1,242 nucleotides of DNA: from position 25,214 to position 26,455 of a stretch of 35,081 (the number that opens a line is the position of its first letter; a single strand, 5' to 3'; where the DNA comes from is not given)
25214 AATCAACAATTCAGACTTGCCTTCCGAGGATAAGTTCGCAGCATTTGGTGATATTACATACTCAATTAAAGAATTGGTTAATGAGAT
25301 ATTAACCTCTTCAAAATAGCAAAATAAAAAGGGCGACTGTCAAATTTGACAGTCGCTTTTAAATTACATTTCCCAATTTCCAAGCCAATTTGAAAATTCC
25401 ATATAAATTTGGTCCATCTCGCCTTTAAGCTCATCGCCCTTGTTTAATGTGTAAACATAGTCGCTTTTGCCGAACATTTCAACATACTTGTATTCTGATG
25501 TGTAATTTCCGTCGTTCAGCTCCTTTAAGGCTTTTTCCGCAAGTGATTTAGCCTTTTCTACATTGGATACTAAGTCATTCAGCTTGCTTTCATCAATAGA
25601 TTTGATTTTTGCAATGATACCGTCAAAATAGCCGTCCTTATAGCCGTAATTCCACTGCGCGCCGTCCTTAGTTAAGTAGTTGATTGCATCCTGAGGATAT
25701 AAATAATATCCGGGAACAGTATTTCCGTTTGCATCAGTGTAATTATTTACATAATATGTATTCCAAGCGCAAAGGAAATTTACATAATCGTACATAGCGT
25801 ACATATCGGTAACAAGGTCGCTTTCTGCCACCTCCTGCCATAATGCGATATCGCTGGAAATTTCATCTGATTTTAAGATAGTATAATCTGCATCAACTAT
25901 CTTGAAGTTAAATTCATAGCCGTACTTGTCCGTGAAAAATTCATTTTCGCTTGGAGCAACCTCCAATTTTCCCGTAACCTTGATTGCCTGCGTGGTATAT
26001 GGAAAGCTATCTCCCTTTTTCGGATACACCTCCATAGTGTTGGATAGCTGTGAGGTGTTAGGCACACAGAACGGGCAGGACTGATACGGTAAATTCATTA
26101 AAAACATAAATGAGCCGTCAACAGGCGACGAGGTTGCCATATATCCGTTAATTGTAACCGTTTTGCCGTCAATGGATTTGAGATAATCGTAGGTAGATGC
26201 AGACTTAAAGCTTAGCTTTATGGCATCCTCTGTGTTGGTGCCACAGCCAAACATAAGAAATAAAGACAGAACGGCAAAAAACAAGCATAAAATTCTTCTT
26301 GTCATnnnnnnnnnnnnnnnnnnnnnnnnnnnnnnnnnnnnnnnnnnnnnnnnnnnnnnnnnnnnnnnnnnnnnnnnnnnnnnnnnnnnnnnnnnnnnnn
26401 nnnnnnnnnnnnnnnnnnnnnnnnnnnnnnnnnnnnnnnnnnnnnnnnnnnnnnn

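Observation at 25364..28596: MacB-type ABC operon in which every non-ATPase component carries metal-ligand motifs: candidate Gram-positive metal-trafficking system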

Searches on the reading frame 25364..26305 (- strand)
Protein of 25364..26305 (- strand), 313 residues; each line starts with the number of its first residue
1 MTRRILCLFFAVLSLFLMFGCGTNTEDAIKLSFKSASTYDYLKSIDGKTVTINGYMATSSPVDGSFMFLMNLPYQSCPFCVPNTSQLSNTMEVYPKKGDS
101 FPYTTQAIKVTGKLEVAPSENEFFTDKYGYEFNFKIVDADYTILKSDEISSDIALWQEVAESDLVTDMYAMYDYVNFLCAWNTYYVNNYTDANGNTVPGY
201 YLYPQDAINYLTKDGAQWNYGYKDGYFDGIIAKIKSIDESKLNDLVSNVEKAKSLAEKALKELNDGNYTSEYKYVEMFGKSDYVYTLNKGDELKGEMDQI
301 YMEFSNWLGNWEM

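Call 3: search_protein_families(library=pfam, proteins=[window:25364-26305:-], max_evalue=1)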
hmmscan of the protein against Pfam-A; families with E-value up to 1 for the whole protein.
window:25364-26305:- (313 aa): 1 family
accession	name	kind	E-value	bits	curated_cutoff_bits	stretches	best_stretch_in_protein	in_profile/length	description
PF14485.11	DUF4431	-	0.057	13.7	24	0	29-54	2-26/48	Domain of unknown function (DUF4431)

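Call 4: search_protein_families(library=ncbifam, proteins=[window:25364-26305:-], max_evalue=1)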
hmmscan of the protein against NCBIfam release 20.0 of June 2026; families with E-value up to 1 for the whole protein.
window:25364-26305:- (313 aa): 4 families
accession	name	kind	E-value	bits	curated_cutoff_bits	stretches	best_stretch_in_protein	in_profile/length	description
NF040939.2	trans_reg_lrs14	equivalog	0.085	12.9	90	1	231-296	27-94/103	Lrs14 family HTH-type transcriptional regulator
NF053606.1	Sta1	subfamily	0.18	11.9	80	1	234-299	29-95/100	Sta1 family transcriptional regulator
TIGR02183.1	GRXA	equivalog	0.61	10.3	106.5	0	251-279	15-39/86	GrxA family glutaredoxin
NF033216.1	lipo_YgdI_YgdR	subfamily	0.72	9.8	42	0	4-25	2-23/71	YgdI/YgdR family lipoprotein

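Call 6: find_homologous_proteins(query=window:25364-26305:-)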
Query window:25364-26305:- (313 aa): 1593 proteins with E <= 0.001 among 3093 candidates; the best 120 are listed.
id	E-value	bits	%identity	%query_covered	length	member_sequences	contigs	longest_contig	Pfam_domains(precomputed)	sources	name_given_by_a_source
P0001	1.4e-209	713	100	100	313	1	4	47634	-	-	-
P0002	6.0e-209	711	100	100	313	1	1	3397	-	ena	-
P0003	2.7e-208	708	99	100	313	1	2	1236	-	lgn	-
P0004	5.6e-208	707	99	100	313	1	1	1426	-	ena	-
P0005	1.2e-207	706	99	100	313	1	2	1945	-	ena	-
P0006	5.8e-187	638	89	100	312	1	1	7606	-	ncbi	-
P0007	2.8e-186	636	88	100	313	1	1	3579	-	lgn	-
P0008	1.7e-185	634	89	100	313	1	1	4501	-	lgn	-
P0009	2.0e-182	623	87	99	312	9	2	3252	-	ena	-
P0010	3.5e-182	623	87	99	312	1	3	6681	-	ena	-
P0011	3.6e-180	616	87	100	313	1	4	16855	-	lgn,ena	-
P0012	5.2e-180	616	88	100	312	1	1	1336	-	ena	-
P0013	6.3e-180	615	86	99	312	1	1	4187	-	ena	-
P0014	2.0e-179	614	87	100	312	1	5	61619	-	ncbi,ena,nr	ncbi:MAG: hypothetical protein J6A95_01535 [Clostridia bacterium]|nr:hypothetical protein [Clostridi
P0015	2.3e-179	613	87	100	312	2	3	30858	-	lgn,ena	-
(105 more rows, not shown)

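Call 9: find_related_loci(query=A1, collection=genome_contigs, flank=6000)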
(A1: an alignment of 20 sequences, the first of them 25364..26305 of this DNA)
Query A1 (313 aa) in genome_contigs; peptide patterns used: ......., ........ (x = any residue, [..] = any of these).
194 stretches matched a pattern; 138 encode a relative of the query (tblastn E <= 1e-3); the best 80 are kept; 80 distinct loci.
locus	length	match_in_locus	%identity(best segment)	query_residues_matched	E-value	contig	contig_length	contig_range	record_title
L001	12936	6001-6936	87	1-313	0e+0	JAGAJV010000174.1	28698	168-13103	MAG: Clostridia bacterium isolate RGIG8508 Water_deer_Cecum-2__c445610, whole genome shotgun sequence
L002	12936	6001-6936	85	1-313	2e-179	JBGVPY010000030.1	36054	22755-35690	MAG: Eubacteriales bacterium isolate fecal_MAG_177 fecal_MAG_177_contig_0030, whole genome shotgun sequence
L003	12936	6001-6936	84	1-313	6e-179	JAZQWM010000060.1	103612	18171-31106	MAG: Eubacteriales bacterium isolate T1900045166_TC20190160.MAGScoT_cleanbin_000006 SGB_5139_k141_1307750, whole genome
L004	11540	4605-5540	84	1-313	3e-178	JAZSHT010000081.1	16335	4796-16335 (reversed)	MAG: Eubacteriales bacterium isolate T1900044574_TS20190040.MAGScoT_cleanbin_000048 SGB_476_k141_330417, whole genome sh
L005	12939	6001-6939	82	1-313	7e-174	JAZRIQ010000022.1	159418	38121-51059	MAG: Eubacteriales bacterium isolate T1900045474_YK20190167.MAGScoT_cleanbin_000001 SGB_7249_k141_1150682, whole genome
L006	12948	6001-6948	71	1-313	2e-152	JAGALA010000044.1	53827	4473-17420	MAG: Clostridia bacterium isolate RGIG8539 Water_deer_Cecum-2__c454382, whole genome shotgun sequence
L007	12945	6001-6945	70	1-313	3e-152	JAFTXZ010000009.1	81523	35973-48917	MAG: Clostridia bacterium isolate RGIG4252 Roe_deer_Colon-5__c45569, whole genome shotgun sequence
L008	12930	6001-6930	69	4-313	1e-151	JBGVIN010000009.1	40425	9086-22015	MAG: Eubacteriales bacterium isolate fecal_MAG_319 fecal_MAG_319_contig_0009, whole genome shotgun sequence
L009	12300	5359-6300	68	4-313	2e-148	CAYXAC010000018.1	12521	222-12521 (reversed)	MAG TPA_asm: uncultured Ruminococcus sp. isolate SRP315200_co1_924 genome assembly, contig: NODE_10808_length_12521_cov_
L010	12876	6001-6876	73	22-313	5e-147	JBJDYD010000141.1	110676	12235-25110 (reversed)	MAG: Faecousia sp. isolate PUUB50_bin.023 NODE_47_length_110676_cov_15.422424, whole genome shotgun sequence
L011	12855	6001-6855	74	29-313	1e-146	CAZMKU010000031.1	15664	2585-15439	MAG TPA_asm: uncultured Clostridium sp. isolate SRP315200_co1_163 genome assembly, contig: NODE_7490_length_15664_cov_10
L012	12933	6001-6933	68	4-313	5e-146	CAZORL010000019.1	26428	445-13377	MAG TPA_asm: uncultured Lachnospiraceae bacterium isolate SRP350583_co2_558 genome assembly, contig: NODE_2467_length_26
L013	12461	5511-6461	68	1-313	4e-145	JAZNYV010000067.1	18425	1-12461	MAG: Faecousia sp. isolate T1900044774_TS20190240.MAGScoT_cleanbin_000007 SGB_2466_k141_2524660, whole genome shotgun se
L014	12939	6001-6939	67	6-313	2e-144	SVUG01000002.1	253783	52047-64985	MAG: Oscillospiraceae bacterium isolate SIG715 NODE_520_length_253783_cov_5.056738, whole genome shotgun sequence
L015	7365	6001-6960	67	3-313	4e-144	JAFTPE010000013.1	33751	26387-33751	MAG: Clostridia bacterium isolate RGIG4023 Roe_deer_Cecum-5__c3417, whole genome shotgun sequence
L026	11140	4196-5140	66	3-313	4e-142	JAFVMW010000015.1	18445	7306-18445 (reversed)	MAG: Oscillospiraceae bacterium isolate RGIG5208 Sheep_Cecum-3__c142, whole genome shotgun sequence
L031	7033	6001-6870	70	24-313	1e-141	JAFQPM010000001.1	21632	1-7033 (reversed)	MAG: Clostridia bacterium isolate RGIG2032 Goat_Colon-1__c25656, whole genome shotgun sequence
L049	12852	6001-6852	71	30-313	2e-140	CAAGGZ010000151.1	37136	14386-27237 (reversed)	MAG TPA_asm: Clostridia bacterium, isolate HGM11404, WGS project CAAGGZ010000000 data, contig: SRS476212_90_k119_546166,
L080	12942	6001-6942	66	5-313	7e-130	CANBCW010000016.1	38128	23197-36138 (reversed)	MAG TPA_asm: uncultured Clostridia bacterium isolate SRR15429246_bin.1_metawrap_v1.3_MAG genome assembly, contig: NODE.8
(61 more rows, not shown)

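Call 14: search_protein_representatives(protein=window:25364-26305:-)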
Query: 313 residues. Proteins with E-value up to 0.001 (for the whole library): 251; up to 1e-10: 160; up to 1e-30: 59. The best 150 are listed.
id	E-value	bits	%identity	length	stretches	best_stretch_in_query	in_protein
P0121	1.4e-124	431.8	61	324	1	5-313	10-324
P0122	4.5e-114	397.2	57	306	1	16-313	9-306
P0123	1.2e-99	349.9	50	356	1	8-313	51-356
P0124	3.1e-94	332.1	61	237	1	82-313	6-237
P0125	3.6e-87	308.9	49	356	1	25-312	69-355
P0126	5.5e-87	308.3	51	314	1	5-312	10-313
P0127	2.6e-82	293.0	45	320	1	4-312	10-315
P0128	7.4e-77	275.0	47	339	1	30-313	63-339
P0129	1.0e-72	261.4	48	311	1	7-313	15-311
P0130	1.3e-72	261.0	43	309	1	11-313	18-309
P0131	3.3e-72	259.7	67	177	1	137-313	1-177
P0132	3.4e-72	259.7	42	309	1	4-310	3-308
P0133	1.5e-71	257.6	59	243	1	132-313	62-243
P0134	8.9e-71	255.1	46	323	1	3-308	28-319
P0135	2.0e-70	253.9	67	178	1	12-176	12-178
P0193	4.5e-26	108.2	39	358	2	30-162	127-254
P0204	2.3e-24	102.6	41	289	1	29-168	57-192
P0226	4.2e-19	85.3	33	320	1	40-261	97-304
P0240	5.2e-16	75.2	34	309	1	38-172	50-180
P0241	6.3e-16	74.9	33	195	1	28-172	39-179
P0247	5.4e-15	71.8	32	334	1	38-191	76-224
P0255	2.4e-14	69.7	35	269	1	4-175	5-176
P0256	4.6e-14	68.8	31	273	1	42-173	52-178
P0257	4.8e-14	68.7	32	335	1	39-159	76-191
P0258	6.2e-14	68.3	37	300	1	39-149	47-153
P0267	4.8e-12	62.1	34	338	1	40-172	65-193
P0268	6.4e-12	61.7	28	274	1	8-176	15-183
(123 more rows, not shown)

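Call 17: search_protein_families(library=pfam, alignment_id=A2, max_evalue=10)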
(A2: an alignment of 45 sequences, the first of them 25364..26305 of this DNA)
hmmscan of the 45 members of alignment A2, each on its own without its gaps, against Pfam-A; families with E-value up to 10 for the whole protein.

A. member 1, window:25364-26305:- (313 aa): 2 families
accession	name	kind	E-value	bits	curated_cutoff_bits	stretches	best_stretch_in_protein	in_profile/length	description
PF14485.11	DUF4431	-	0.057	13.7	24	1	29-54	2-26/48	Domain of unknown function (DUF4431)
PF05739.25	SNARE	-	1.2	9.6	26.8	1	242-265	3-26/53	SNARE domain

B. families by the number of members that match (of 45 scanned): 82 families (the first 25 are shown)
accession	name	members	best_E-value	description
PF11736.14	DUF3299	11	0.00054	Protein of unknown function (DUF3299)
PF08139.17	LPAM_1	4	0.0027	Prokaryotic membrane lipoprotein lipid attachment site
PF14485.11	DUF4431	4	0.016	Domain of unknown function (DUF4431)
PF20101.4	DUF6491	3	0.052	Family of unknown function (DUF6491)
PF21827.1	New_glue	2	0.0045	New glue protein family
PF20205.3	DUF6567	2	0.015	Family of unknown function (DUF6567)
PF19135.5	DUF5818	2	0.14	Protein of unknown function (DUF5818)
PF13627.12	LptM_cons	2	0.41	LPS-assembly lipoprotein LptM, conserved region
PF09716.15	ETRAMP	2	2.2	Malarial early transcribed membrane protein (ETRAMP)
PF21277.2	T6SS_VgrG3-like_C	1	0.0017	Type VI secretion system spike protein VgrG3-like, C-terminal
PF09642.15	YonK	1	0.0035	YonK protein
PF24073.1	DUF7365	1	0.0083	Coiled-coil region of unknown function (DUF7365)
PF03249.20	TSA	1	0.011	Type specific antigen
PF02095.21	Extensin_1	1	0.012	Extensin-like protein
PF12241.14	Enoyl_reductase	1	0.013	Trans-2-enoyl-CoA reductase catalytic region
PF14703.12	PHM7_cyt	1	0.025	Cytosolic domain of 10TM putative phosphate transporter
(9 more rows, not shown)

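Call 26: predict_structure(alignment_id=A3)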
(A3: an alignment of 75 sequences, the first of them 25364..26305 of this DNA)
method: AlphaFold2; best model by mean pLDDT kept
length: 313 residues; sequences in the alignment: 75
mean_pLDDT: 92.8   pTM: 0.82
mean pLDDT of the five models: 92.8, 92.0, 90.9, 90.8, 90.7
residues with pLDDT >= 90: 251; 70-90: 47; 50-70: 14; < 50: 1
segments of 3 or more residues with pLDDT < 50: none
pLDDT, mean of each block of 10 residues (from residue 1): 85 79 75 84 96 94 95 81 72 97 96 96 91 96 89 91 96 98 98 98 98 97 98 97 98 99 98 98 98 98 93 87
secondary structure, 60 per line:
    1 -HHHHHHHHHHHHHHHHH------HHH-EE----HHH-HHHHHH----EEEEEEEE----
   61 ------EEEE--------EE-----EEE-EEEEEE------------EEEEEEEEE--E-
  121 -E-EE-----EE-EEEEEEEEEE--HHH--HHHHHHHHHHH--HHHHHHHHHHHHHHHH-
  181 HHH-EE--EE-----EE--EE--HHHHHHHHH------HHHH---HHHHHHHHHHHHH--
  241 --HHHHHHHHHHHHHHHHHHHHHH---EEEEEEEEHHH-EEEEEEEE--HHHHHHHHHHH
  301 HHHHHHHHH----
elements in order: H2-18 H39-44 E49-56 E67-70 E86-88 E90-95 E108-116 E134-143 H151-161 H164-179 H204-212 H219-222 H226-238 H243-264 E268-275 E280-287 H290-309

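Call 29: fold_search(model_id=the predicted structure, library=pdb)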
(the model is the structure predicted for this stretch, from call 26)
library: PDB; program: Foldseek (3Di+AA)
matches with E <= 10: 509; with E <= 0.001: 12
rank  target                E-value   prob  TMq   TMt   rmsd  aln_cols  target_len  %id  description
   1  2pi2_E                3.2e-04  1.00  0.23  0.54  12.0       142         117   12  Full-length Replication protein A subunits RPA14 and RPA32 (released 2007-10-16)
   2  6pqh_D                3.6e-04  1.00  0.21  0.14  12.0       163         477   11  Crystal structure of Asparagine-tRNA ligase from Elizabethkingia sp. CCUG 26117 (released 2019-07-31)
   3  3kdf_A                4.8e-04  1.00  0.23  0.54  11.7       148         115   12  X-ray Crystal Structure of the Human Replication Protein A Complex from Wheat Germ Cell Free Expression (released 2009-12-01)
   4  6pqh_B                5.8e-04  0.99  0.20  0.14  12.0       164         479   12  Crystal structure of Asparagine-tRNA ligase from Elizabethkingia sp. CCUG 26117 (released 2019-07-31)
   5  1quq_D                6.1e-04  1.00  0.23  0.55  12.0       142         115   12  COMPLEX OF REPLICATION PROTEIN A SUBUNITS RPA14 AND RPA32 (released 1999-08-13)
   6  2pi2_G                7.3e-04  1.00  0.21  0.49  12.3       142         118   12  Full-length Replication protein A subunits RPA14 and RPA32 (released 2007-10-16)
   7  4o2d_B                7.3e-04  0.98  0.19  0.12  11.7       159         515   16  Crystal structure of aspartyl-tRNA synthetase from Mycobacterium smegmatis with bound aspartic acid (released 2014-01-22)
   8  3kdf_C                8.2e-04  1.00  0.21  0.49  12.1       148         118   12  X-ray Crystal Structure of the Human Replication Protein A Complex from Wheat Germ Cell Free Expression (released 2009-12-01)
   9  5xix_D                8.2e-04  0.96  0.22  0.17  18.1       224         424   10  The canonical domain of human asparaginyl-tRNA synthetase (released 2018-05-02)
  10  7w1y_3                8.2e-04  0.96  0.20  0.11  15.7       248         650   10  Human MCM double hexamer bound to natural DNA duplex (polyAT/polyTA) (released 2023-02-08)
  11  2pi2_F                8.7e-04  1.00  0.21  0.49  12.4       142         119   12  Full-length Replication protein A subunits RPA14 and RPA32 (released 2007-10-16)
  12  1quq_B                9.9e-04  1.00  0.22  0.53  12.1       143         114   12  COMPLEX OF REPLICATION PROTEIN A SUBUNITS RPA14 AND RPA32 (released 1999-08-13)
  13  4o2d_A                1.2e-03  0.98  0.19  0.12  12.6       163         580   15  Crystal structure of aspartyl-tRNA synthetase from Mycobacterium smegmatis with bound aspartic acid (released 2014-01-22)
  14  4hsp                  1.3e-03  1.00  0.23  0.45   9.5       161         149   11  Crystal structure of a DUF3299 family protein (PA4066) from Pseudomonas aeruginosa PAO1 at 2.45 A resolution (released 2012-12-26)
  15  4j15_A                1.3e-03  0.98  0.23  0.17  13.4       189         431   10  Crystal structure of human cytosolic aspartyl-tRNA synthetase, a component of multi-tRNA synthetase complex (released 2013-05-15)
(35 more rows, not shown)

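Call 31: search_solved_structures(query=A3, max_evalue=10, show_alignments=2)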
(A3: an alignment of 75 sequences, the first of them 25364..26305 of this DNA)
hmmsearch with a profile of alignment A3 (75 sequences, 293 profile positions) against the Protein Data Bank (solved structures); distinct sequences matched with E-value up to 10: 27.
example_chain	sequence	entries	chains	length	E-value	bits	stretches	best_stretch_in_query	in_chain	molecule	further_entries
3fd2_A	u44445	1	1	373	0.019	17.7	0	222-257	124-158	Site-specific DNA endonuclease I-MsoI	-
3lg7_A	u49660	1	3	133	0.04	16.6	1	204-286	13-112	4E10_S0_1EZ3A_002_C (T246)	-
2yp6_A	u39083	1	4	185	0.15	14.7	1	1-57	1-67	THIOREDOXIN FAMILY PROTEIN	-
8oyy_A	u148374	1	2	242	0.17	14.5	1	167-257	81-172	De novo designed soluble GPCR-like protein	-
8za7_B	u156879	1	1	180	0.17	14.5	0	196-237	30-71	Lmo0066 protein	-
2j8a_A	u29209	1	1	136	0.19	14.3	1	134-238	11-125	HISTONE-LYSINE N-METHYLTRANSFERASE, H3 LYSINE-4 SPECIFIC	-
2wzk_A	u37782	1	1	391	0.25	14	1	170-289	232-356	CULLIN-5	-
5ijh_A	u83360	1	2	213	0.26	13.9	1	182-274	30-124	Xenotropic and polytropic retrovirus receptor 1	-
4jgh_D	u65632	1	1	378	0.29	13.8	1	189-289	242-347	Cullin-5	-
3bja_A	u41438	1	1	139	0.29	13.7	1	205-285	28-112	Transcriptional regulator, MarR family, putative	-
8ei2_A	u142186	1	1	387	0.3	13.7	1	170-289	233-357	Cullin-5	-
9had_C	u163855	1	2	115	0.38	13.4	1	164-249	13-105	DerF21_binder10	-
6qeq_A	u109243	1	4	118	0.38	13.3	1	201-249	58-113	PcfF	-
1ez3_A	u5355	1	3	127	0.42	13.2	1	205-286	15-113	SYNTAXIN-1A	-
1br0_A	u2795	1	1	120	0.44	13.2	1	206-286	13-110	PROTEIN (SYNTAXIN 1-A)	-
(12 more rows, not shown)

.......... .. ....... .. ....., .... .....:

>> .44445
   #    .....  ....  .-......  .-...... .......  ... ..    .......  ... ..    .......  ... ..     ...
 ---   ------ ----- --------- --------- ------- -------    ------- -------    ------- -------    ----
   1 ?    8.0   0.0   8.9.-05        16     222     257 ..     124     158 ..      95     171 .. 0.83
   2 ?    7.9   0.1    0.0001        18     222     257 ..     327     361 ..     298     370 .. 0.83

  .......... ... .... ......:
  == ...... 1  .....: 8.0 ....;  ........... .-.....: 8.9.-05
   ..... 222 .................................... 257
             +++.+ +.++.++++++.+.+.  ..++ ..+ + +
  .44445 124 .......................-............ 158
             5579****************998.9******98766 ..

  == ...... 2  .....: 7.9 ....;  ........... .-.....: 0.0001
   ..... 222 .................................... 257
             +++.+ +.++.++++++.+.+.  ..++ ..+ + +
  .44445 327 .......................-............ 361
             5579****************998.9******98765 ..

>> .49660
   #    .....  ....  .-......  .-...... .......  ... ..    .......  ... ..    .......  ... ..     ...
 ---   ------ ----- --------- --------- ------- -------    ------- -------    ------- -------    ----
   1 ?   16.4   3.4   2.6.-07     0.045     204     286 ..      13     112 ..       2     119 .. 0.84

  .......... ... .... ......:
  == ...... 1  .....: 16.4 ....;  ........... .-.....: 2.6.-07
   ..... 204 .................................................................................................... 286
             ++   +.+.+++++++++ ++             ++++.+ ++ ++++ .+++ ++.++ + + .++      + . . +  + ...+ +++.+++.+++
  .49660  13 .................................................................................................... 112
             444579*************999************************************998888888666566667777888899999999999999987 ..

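Call 32: search_protein_families(library=pfam, proteins=[P0240, P0241, P0247, P0256, P0257, P0258, P0267, P0268, P0255, P0226], max_evalue=1)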
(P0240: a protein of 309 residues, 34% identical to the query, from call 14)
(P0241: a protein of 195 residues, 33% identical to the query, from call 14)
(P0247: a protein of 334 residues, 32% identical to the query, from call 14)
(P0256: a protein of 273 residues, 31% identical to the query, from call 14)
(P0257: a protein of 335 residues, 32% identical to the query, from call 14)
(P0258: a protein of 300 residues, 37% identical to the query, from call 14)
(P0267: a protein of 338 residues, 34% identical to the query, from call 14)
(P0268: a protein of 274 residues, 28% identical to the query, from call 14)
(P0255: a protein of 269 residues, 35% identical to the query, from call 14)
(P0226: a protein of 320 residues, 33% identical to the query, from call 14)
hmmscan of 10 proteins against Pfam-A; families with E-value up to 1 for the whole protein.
P0240 (309 aa): 2 families
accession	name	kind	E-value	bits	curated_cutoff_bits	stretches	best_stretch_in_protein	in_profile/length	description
PF11736.14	DUF3299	-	0.015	15.8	22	1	45-147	35-136/139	Protein of unknown function (DUF3299)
PF18507.7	WW_1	-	0.22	11.7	25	1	107-115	7-15/27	WW domain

P0241 (195 aa): 0 families

P0247 (334 aa): 3 families
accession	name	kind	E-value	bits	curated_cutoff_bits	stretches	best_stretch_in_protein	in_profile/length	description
PF03249.20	TSA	-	0.011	14.9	27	1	259-325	259-328/545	Type specific antigen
PF06103.16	DUF948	-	0.094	13.4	37.2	0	253-315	22-82/89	Bacterial protein of unknown function (DUF948)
PF14327.11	CSTF2_hinge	-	0.15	13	27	0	24-54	46-76/81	Hinge domain of cleavage stimulation factor subunit 2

P0256 (273 aa): 2 families
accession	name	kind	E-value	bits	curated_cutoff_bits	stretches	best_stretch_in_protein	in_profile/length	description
PF19135.5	DUF5818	-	0.14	12.2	27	0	108-147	27-55/57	Protein of unknown function (DUF5818)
PF12704.14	MacB_PCD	-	0.17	12.6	27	1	102-134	135-165/207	MacB-like periplasmic core domain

P0257 (335 aa): 3 families
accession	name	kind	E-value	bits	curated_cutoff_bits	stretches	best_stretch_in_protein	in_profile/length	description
PF21277.2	T6SS_VgrG3-like_C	-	0.0017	18.8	27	1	222-328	64-171/183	Type VI secretion system spike protein VgrG3-like, C-terminal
PF03150.19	CCP_MauG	-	0.15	13.1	25.6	1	282-328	103-143/149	Di-haem cytochrome c peroxidase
PF09574.15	DUF2374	-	0.85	9.9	27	0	25-46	19-40/42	Protein of unknown function (Duf2374)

P0258 (300 aa): 1 family
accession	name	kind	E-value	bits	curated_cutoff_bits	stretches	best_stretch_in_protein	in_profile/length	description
PF22901.2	dsrm_Ferlin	-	0.061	14.2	27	1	114-174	27-87/90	Ferlin dsRNA-binding domain-like domain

P0267 (338 aa): 1 family
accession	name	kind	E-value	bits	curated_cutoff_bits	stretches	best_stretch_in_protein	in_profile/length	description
PF18801.6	RapH_N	-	0.45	11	27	0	301-319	38-56/62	response regulator aspartate phosphatase H, N terminal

P0268 (274 aa): 4 families
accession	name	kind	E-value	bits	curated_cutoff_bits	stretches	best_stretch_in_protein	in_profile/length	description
PF11736.14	DUF3299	-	0.004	17.7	22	1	40-148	32-138/139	Protein of unknown function (DUF3299)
PF11337.13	DUF3139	-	0.03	15.3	27.3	1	3-65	1-66/83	Protein of unknown function (DUF3139)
PF07439.16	DUF1515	-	0.044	14.2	22.2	1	28-76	28-73/113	Protein of unknown function (DUF1515)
PF25630.1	Phycodna_minor_capsid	-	0.052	14.3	27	1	5-54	4-51/96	Phycodnaviridae minor capsid protein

P0255 (269 aa): 0 families

P0226 (320 aa): 3 families
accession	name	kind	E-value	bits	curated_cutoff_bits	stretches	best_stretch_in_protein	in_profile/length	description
PF11736.14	DUF3299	-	0.15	12.6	22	1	88-194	33-138/139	Protein of unknown function (DUF3299)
PF25039.1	BLTP1_M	-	0.18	9.5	27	1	36-102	1339-1408/1483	BLTP1-like family middle region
PF06679.17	DUF1180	-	0.28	12.1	27.7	1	5-73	5-70/167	Membrane protein FAM174-like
